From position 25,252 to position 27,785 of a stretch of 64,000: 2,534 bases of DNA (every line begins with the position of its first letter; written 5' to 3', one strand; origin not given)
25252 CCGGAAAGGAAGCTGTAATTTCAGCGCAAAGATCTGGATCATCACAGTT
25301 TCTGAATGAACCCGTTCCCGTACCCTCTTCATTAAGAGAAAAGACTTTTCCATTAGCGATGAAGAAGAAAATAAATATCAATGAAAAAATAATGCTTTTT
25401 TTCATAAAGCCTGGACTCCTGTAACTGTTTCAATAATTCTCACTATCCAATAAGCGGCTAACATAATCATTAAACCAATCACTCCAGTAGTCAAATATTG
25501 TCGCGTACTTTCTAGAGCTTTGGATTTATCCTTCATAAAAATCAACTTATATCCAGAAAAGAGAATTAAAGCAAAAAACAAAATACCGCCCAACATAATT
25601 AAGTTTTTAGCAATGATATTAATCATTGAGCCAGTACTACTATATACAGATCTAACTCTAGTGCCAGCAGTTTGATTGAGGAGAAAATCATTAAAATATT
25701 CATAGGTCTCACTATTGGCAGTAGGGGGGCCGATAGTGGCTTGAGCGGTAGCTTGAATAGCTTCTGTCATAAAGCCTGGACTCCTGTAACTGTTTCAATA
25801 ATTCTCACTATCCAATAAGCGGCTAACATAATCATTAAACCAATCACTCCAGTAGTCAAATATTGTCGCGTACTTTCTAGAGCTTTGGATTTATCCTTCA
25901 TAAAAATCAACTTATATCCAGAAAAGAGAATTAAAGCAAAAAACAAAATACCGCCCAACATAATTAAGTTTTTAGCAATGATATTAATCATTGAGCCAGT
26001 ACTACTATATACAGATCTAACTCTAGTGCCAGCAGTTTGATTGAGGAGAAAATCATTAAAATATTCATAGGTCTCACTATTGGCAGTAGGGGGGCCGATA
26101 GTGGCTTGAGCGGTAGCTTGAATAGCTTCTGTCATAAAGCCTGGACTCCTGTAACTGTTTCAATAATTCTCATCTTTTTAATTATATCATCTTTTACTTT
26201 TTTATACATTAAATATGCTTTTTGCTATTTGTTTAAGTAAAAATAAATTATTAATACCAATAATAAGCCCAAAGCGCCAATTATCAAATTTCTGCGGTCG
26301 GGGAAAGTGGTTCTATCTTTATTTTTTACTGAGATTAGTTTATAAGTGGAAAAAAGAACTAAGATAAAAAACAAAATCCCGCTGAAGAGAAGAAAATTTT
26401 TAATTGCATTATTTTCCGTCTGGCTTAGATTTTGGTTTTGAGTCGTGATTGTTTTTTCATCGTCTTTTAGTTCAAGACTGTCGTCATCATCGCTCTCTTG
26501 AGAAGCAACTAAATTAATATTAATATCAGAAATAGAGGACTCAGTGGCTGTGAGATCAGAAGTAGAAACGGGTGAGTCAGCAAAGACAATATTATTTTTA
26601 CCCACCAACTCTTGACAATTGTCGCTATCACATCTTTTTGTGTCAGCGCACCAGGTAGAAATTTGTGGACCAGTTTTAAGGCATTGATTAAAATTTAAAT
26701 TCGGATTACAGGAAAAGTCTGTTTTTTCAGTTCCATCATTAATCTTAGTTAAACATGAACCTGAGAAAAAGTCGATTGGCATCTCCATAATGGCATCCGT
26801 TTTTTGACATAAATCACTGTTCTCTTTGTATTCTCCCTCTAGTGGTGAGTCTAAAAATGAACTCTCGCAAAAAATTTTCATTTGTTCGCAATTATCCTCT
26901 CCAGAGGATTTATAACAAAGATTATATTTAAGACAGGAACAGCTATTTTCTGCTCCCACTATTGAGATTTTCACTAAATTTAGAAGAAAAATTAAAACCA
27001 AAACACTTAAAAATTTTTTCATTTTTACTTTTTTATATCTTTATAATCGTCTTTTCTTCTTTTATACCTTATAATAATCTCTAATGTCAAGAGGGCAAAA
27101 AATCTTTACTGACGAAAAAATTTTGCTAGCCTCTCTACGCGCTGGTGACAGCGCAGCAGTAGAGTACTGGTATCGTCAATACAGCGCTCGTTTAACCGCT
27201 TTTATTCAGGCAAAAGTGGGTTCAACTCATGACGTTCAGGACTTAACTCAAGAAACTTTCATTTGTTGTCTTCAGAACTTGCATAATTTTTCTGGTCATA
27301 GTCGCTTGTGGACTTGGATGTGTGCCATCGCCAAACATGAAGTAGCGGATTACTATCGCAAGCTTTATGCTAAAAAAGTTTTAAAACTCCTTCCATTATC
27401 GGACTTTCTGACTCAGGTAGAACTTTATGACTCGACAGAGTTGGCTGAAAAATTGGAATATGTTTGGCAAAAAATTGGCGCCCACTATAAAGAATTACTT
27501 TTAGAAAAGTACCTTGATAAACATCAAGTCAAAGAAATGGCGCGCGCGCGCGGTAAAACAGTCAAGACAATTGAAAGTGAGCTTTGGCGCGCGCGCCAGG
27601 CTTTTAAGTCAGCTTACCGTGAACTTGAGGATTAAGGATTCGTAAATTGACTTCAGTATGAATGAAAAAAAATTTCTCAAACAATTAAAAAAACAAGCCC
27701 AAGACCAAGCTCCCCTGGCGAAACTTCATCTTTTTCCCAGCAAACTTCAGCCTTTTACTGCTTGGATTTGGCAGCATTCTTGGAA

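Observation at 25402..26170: Exact 365-bp tandem duplication creating two identical pilin-like genes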

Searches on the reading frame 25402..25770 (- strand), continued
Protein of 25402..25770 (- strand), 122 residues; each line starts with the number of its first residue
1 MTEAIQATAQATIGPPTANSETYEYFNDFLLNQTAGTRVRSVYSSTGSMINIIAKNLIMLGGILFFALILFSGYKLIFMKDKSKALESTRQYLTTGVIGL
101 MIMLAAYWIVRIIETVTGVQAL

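Call 54: find_encoding_contigs(protein=P0009, flank=4000, max_places=3)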
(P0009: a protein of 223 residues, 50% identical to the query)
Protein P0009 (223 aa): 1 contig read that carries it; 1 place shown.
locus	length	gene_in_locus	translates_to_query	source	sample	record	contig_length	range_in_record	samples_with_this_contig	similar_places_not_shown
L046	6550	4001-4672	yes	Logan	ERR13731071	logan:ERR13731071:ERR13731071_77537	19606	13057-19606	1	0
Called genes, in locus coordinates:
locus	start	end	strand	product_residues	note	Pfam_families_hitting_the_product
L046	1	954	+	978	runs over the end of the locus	PF07517:SecA_DEAD, PF01043:SecA_PP_bind, PF21090:P-loop_SecA, PF07516:SecA_SW, PF02810:SEC-C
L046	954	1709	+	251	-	PF03372:Exo_endo_phos, PF14529:Exo_endo_phos_2 (weak)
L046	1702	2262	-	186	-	PF01467:CTP_transf_like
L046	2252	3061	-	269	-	PF01255:Prenyltransf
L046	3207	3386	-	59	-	-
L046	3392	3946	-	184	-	PF04542:Sigma70_r2, PF08281:Sigma70_r4_2 (weak)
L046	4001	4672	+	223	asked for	-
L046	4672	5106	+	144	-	-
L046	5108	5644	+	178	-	PF18895:T4SS_pilin (faint)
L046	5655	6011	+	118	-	PF18895:T4SS_pilin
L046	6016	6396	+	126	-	-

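Call 55: find_encoding_contigs(protein=P0008, flank=4000, max_places=3)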
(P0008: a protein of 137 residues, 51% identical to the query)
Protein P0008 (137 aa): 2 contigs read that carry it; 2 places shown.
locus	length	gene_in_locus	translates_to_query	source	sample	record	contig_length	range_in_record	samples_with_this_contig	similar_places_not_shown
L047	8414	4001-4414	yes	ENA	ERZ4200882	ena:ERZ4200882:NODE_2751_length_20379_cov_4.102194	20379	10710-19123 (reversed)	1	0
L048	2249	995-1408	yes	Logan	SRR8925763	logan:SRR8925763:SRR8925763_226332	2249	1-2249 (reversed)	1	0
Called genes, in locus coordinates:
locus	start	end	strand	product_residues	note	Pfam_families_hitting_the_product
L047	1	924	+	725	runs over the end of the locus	?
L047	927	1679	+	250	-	PF03372:Exo_endo_phos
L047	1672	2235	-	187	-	PF01467:CTP_transf_like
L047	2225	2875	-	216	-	PF01255:Prenyltransf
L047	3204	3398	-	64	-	-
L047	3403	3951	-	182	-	PF04542:Sigma70_r2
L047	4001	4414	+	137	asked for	-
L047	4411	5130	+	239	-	PF18895:T4SS_pilin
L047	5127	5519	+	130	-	PF18895:T4SS_pilin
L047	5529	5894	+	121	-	PF18895:T4SS_pilin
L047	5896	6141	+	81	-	-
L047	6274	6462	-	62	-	-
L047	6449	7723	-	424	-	PF00162:PGK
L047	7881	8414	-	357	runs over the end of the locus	PF01637:ATPase_2 (faint), PF06745:ATPase (faint), PF00154:RecA_N, PF08423:Rad51, PF13481:AAA_25 (faint), PF27531:MT3502_N (weak), PF21096:RecA_C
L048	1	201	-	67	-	?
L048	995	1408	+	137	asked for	-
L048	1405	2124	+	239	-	PF18895:T4SS_pilin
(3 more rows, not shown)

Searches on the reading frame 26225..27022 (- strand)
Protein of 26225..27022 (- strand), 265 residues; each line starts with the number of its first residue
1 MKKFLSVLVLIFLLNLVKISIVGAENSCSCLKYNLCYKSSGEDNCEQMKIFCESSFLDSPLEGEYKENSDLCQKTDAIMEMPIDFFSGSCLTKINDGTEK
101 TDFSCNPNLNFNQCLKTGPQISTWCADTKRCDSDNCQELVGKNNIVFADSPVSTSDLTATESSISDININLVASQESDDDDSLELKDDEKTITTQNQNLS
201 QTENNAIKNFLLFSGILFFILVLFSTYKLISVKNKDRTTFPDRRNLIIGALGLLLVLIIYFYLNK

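Call 4: search_protein_families(library=pfam, proteins=[window:26225-27022:-], max_evalue=0.1)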
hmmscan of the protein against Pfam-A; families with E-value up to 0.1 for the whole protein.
window:26225-27022:- (265 aa): 2 families
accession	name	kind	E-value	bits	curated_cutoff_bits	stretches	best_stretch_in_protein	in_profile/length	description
PF00689.26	Cation_ATPase_C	-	0.054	13.7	27.3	1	202-262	83-137/175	Cation transporting ATPase, C-terminus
PF15188.11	CCDC-167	-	0.079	13.7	27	0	157-224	13-82/84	Coiled-coil domain-containing protein 167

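Call 23: find_encoding_contigs(protein=window:26225-27022:-, flank=4000, max_places=10)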
Protein window:26225-27022:- (265 aa): 22 contigs read that carry it; 2 places shown.
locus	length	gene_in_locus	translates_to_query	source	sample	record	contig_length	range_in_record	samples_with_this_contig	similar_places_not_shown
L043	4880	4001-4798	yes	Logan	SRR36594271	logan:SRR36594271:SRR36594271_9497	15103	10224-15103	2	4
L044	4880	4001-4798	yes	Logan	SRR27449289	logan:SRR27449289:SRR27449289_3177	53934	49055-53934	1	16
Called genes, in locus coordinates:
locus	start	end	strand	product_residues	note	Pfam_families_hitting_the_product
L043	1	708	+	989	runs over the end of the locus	PF07517:SecA_DEAD, PF01043:SecA_PP_bind, PF21090:P-loop_SecA, PF07516:SecA_SW, PF02810:SEC-C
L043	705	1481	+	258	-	PF03372:Exo_endo_phos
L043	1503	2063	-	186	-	PF01467:CTP_transf_like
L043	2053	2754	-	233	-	PF01255:Prenyltransf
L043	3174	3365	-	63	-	-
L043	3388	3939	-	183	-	PF04542:Sigma70_r2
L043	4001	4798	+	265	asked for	-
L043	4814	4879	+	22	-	?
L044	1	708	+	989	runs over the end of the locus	PF07517:SecA_DEAD, PF01043:SecA_PP_bind, PF21090:P-loop_SecA, PF07516:SecA_SW, PF02810:SEC-C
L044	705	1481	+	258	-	PF03372:Exo_endo_phos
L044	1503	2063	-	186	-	PF01467:CTP_transf_like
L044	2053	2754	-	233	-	PF01255:Prenyltransf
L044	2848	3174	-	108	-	-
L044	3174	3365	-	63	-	-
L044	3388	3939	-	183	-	PF04542:Sigma70_r2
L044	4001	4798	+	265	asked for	-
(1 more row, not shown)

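Call 45: list_cluster_members(proteins=[P0001, window:26225-27022:-, window:24734-25405:-])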
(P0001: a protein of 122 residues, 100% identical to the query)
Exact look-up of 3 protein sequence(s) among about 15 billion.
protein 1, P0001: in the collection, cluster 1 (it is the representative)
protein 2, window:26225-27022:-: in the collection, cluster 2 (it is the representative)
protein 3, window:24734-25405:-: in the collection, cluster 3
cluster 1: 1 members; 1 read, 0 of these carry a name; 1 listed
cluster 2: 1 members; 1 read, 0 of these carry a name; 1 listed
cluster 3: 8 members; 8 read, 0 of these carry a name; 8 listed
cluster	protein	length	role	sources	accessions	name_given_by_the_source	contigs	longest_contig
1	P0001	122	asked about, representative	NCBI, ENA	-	-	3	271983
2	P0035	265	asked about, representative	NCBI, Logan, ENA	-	-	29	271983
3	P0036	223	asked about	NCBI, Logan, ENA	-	-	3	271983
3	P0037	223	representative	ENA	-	-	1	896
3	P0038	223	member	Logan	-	-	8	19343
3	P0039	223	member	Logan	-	-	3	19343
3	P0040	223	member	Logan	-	-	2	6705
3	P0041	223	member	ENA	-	-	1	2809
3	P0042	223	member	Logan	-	-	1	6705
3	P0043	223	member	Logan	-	-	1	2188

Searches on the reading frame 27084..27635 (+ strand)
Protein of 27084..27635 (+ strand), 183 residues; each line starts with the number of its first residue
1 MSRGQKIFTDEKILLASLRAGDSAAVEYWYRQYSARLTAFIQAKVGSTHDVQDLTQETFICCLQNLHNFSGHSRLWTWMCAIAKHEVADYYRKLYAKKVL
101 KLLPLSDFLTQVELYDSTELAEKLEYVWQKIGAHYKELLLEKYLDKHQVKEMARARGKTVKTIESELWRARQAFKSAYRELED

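Call 4: search_protein_families(library=pfam, proteins=[window:27084-27635:+], max_evalue=0.1)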
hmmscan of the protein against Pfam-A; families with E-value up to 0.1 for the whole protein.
window:27084-27635:+ (183 aa): 3 families
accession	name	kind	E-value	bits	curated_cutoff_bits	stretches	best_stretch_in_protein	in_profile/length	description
PF04542.20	Sigma70_r2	-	5.3e-13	49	24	1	30-93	2-67/71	Sigma-70 region 2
PF07638.17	Sigma70_ECF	-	0.0005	20.4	21.1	1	14-177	7-182/185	ECF sigma factor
PF08281.18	Sigma70_r4_2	-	0.0005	20.1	25.7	1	135-173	15-53/54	Sigma-70, region 4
